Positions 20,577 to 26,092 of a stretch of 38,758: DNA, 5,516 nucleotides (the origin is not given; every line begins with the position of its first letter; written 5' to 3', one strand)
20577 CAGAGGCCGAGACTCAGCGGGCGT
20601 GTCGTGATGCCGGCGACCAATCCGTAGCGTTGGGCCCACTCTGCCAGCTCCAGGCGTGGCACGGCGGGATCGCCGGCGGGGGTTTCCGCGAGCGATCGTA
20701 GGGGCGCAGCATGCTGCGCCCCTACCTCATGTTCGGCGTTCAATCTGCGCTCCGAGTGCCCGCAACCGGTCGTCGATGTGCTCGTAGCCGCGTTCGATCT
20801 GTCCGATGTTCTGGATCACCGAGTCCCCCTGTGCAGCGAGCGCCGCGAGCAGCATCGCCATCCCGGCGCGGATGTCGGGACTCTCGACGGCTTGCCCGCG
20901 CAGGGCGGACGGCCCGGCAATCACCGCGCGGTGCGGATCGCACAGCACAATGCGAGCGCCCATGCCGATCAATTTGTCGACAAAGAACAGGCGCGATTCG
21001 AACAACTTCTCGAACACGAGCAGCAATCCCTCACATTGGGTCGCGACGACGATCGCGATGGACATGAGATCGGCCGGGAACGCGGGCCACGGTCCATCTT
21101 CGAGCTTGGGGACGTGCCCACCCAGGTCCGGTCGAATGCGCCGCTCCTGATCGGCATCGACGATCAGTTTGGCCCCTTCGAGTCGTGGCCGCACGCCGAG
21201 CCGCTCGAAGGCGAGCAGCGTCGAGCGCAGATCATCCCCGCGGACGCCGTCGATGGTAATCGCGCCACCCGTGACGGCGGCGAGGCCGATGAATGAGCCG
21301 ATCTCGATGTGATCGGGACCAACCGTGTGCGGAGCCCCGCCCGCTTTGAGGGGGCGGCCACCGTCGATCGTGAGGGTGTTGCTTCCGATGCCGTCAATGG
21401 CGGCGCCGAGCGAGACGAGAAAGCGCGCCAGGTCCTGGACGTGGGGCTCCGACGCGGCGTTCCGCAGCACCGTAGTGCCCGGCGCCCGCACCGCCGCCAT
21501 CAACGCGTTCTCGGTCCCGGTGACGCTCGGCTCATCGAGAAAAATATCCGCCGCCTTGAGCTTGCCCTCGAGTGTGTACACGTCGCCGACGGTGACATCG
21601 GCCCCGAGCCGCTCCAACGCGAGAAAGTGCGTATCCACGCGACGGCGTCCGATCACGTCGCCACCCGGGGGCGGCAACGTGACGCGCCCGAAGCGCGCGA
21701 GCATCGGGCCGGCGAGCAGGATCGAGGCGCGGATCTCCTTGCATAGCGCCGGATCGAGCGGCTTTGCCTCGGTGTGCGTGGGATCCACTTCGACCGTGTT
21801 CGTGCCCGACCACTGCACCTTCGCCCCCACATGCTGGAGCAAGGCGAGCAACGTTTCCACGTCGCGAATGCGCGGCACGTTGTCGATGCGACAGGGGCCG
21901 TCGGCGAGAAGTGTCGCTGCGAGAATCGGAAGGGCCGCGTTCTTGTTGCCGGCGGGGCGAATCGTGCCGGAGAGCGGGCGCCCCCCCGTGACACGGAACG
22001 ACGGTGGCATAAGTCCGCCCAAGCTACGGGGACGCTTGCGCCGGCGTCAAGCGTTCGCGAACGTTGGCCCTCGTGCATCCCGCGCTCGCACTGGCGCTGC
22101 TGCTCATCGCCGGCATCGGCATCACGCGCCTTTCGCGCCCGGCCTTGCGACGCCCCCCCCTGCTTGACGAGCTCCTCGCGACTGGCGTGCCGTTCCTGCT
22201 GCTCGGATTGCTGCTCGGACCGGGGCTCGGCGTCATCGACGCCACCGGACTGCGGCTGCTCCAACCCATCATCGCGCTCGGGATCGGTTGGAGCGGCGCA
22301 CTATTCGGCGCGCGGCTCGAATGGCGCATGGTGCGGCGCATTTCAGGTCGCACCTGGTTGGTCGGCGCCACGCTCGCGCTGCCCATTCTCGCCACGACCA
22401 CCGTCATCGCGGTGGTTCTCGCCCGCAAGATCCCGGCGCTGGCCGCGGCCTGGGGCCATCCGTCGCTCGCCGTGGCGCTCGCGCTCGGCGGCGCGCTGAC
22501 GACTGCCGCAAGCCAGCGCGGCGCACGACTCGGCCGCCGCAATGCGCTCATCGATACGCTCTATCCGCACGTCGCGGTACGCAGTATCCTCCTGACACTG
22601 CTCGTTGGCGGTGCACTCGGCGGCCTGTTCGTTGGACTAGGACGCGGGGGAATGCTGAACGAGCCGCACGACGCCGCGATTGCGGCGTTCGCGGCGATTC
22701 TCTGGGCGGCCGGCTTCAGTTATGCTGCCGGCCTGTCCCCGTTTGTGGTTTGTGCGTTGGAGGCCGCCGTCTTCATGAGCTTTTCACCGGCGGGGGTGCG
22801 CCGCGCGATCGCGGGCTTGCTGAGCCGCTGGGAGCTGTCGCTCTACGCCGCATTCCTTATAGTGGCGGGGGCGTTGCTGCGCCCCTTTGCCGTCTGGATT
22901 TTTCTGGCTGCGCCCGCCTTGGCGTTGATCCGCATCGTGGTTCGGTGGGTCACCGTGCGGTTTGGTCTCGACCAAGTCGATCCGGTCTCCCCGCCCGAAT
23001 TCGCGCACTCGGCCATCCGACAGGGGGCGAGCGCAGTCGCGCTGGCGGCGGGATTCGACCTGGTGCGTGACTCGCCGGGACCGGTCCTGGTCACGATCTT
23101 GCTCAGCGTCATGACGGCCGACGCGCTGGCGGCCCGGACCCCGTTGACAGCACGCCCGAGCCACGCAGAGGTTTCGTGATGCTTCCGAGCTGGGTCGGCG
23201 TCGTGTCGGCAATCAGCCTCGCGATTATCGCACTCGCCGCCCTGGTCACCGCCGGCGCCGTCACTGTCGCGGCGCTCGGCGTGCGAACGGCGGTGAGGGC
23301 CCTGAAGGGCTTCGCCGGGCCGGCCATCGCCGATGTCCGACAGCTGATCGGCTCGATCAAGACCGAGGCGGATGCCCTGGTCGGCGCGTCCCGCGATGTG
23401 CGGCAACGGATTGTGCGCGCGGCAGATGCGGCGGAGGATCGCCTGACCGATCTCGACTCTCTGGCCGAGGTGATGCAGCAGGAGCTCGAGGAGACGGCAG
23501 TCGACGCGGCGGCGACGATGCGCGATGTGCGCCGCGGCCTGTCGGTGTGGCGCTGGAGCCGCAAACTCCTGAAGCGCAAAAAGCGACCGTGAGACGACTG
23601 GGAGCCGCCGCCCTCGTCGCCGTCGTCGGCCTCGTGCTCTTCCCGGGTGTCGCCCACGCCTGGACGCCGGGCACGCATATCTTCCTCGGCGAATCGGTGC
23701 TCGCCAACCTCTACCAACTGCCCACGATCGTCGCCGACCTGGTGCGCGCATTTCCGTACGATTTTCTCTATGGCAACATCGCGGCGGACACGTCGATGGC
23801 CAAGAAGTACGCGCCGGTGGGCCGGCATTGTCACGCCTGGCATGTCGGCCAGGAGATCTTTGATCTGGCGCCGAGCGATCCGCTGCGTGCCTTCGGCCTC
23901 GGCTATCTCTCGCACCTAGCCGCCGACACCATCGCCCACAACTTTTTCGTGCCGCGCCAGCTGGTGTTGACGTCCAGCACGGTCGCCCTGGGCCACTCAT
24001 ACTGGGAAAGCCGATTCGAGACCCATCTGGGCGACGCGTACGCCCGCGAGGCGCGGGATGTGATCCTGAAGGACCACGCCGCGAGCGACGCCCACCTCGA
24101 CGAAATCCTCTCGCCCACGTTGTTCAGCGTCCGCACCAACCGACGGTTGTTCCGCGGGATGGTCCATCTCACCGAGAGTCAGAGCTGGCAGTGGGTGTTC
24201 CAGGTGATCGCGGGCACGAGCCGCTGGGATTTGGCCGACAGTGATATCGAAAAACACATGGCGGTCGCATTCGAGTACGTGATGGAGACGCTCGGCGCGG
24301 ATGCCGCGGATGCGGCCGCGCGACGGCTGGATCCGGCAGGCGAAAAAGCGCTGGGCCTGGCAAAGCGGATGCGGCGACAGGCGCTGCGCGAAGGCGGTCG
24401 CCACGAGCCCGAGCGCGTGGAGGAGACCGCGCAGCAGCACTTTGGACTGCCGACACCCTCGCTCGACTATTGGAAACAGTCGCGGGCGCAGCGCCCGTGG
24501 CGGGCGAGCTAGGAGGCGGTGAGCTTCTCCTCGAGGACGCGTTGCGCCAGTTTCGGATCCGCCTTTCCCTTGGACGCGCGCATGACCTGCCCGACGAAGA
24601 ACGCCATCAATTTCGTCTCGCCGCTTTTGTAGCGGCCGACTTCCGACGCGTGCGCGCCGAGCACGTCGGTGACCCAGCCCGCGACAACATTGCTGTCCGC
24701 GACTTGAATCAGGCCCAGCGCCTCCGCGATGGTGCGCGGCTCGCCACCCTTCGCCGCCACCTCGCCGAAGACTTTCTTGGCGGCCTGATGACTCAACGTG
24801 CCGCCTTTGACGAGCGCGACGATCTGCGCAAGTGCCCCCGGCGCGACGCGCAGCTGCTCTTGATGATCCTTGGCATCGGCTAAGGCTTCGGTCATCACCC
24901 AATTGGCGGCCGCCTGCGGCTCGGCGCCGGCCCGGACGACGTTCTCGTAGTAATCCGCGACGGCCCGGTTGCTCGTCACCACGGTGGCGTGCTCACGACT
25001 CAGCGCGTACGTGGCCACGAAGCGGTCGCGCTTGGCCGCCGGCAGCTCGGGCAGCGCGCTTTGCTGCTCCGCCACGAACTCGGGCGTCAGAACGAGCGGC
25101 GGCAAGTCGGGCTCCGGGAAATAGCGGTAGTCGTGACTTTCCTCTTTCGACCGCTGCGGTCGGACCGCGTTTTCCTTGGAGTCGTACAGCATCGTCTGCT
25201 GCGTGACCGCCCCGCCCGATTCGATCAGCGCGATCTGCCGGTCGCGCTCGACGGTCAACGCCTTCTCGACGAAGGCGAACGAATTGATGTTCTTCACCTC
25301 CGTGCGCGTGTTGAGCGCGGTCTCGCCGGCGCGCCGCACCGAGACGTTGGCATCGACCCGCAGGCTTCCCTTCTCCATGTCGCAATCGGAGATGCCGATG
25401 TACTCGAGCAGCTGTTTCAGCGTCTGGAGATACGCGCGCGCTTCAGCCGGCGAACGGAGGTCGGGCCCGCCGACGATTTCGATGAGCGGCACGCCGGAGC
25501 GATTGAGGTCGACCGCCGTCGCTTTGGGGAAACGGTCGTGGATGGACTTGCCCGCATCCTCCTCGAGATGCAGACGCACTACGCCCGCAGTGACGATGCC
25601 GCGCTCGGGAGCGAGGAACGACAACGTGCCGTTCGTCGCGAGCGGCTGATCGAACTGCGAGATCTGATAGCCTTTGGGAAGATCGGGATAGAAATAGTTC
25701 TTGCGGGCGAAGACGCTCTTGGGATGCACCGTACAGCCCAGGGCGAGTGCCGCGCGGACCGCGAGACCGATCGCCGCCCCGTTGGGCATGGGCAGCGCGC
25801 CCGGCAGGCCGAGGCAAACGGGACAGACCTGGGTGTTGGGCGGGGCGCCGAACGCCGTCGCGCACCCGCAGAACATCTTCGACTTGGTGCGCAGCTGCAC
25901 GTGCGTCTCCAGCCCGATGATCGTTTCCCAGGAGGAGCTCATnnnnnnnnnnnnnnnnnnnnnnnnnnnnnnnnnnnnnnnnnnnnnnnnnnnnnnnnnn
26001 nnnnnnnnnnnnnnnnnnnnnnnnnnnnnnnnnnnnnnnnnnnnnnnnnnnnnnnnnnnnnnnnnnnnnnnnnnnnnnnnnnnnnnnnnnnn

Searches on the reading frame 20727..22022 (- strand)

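Call 97: search_protein_families(library=pfam, proteins=[window:20727-22022:-], max_evalue=0.000001)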
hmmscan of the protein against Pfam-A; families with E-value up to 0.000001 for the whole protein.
window:20727-22022:- (431 aa): 1 family
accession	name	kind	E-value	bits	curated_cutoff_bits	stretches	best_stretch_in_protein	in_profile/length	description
PF00275.25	EPSP_synthase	-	2.5e-64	218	22.8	1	11-420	1-417/417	EPSP synthase (3-phosphoshikimate 1-carboxyvinyltransferase)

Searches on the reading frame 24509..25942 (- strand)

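Call 97: search_protein_families(library=pfam, proteins=[window:24509-25942:-], max_evalue=0.000001)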
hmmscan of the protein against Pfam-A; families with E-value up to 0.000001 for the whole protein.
window:24509-25942:- (477 aa): 2 families
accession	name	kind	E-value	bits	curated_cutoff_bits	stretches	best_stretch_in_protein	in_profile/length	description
PF02934.20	GatB_N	-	2.2e-112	375.2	23.4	1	8-290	2-276/277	GatB/GatE catalytic domain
PF02637.23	GatB_Yqey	-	1.7e-38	132.2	27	1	330-474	1-148/148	GatB domain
